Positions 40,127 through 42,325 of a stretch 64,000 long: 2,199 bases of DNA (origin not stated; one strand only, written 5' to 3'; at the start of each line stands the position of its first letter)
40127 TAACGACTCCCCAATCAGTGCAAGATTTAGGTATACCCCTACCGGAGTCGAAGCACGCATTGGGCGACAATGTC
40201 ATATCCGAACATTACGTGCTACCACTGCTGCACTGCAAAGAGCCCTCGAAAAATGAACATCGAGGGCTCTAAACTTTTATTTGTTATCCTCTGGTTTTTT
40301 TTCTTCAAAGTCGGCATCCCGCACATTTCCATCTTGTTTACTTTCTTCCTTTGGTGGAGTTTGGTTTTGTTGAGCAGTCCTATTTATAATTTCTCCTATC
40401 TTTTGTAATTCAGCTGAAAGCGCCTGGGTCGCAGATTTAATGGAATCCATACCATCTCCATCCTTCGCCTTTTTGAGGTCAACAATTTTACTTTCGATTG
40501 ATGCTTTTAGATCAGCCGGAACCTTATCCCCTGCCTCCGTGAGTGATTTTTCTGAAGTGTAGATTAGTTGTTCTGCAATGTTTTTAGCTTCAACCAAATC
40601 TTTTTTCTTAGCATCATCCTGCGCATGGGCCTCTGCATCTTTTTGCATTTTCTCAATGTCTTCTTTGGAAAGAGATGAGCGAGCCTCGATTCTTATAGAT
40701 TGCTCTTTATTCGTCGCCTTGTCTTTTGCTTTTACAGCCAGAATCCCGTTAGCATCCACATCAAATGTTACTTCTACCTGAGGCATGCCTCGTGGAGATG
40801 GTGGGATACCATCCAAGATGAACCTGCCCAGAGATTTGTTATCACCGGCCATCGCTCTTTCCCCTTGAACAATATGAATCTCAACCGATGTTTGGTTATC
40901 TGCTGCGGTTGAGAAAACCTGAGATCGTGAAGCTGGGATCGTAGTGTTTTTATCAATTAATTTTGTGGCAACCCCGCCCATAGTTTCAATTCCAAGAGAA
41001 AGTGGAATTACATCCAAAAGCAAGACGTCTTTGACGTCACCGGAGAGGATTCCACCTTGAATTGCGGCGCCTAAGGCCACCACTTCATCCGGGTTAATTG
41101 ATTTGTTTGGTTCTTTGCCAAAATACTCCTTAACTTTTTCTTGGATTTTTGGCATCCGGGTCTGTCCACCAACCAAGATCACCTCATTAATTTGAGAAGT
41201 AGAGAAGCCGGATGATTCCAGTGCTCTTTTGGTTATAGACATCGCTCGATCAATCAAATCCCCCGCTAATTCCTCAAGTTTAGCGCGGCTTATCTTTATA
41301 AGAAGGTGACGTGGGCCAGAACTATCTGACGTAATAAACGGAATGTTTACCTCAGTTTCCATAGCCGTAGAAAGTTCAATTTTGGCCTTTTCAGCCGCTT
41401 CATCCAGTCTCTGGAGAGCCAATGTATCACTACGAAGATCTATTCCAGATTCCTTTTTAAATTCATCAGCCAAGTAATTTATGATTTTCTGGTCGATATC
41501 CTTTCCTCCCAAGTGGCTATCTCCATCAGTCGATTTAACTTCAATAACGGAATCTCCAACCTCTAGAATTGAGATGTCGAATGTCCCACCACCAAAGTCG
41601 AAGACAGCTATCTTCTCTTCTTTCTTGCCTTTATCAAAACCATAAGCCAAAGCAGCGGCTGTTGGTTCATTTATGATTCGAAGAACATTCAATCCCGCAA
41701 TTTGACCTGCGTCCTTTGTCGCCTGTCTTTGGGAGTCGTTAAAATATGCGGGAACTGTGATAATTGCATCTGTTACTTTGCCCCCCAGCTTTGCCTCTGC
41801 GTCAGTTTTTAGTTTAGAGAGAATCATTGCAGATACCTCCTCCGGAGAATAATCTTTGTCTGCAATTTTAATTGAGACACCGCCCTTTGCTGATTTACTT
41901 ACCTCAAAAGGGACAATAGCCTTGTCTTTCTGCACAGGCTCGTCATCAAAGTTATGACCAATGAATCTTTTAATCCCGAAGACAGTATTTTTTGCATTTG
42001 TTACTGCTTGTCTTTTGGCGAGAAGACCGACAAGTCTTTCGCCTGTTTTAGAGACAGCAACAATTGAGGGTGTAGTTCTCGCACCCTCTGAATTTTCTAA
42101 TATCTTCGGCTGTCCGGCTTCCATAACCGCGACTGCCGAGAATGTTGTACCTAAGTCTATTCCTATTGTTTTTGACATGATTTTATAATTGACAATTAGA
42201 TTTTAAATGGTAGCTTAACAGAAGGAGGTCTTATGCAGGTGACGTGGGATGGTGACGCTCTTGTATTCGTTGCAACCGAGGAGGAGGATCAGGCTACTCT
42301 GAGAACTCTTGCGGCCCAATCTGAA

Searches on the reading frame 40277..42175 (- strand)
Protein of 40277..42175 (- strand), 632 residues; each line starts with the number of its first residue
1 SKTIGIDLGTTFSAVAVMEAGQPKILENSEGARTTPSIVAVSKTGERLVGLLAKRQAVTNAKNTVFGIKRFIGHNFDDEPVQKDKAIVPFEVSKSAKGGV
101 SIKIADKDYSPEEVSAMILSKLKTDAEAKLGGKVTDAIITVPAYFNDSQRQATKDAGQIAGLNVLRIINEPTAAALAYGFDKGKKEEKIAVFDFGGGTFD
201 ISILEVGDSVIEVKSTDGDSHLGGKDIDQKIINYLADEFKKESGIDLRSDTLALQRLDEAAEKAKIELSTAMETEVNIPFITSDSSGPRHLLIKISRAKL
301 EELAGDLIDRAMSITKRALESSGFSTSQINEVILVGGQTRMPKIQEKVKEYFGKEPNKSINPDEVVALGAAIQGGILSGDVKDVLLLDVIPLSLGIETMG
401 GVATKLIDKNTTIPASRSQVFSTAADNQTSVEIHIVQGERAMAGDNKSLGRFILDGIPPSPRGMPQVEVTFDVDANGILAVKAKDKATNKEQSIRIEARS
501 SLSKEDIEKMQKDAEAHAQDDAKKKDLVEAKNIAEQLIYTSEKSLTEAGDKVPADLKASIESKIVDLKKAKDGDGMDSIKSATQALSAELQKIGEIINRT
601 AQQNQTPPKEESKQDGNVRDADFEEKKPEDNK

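Call 54: search_protein_families(library=pfam, proteins=[window:40277-42175:-], max_evalue=0.00001)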
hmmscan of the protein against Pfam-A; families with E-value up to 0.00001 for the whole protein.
window:40277-42175:- (632 aa): 2 families
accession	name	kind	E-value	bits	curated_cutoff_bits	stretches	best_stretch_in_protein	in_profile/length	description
PF00012.26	HSP70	-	7.1e-252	837.4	20.6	1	4-596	2-596/599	Hsp70 protein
PF06723.19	MreB_Mbl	-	1.2e-16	60.9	27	1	122-371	81-316/327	MreB/Mbl protein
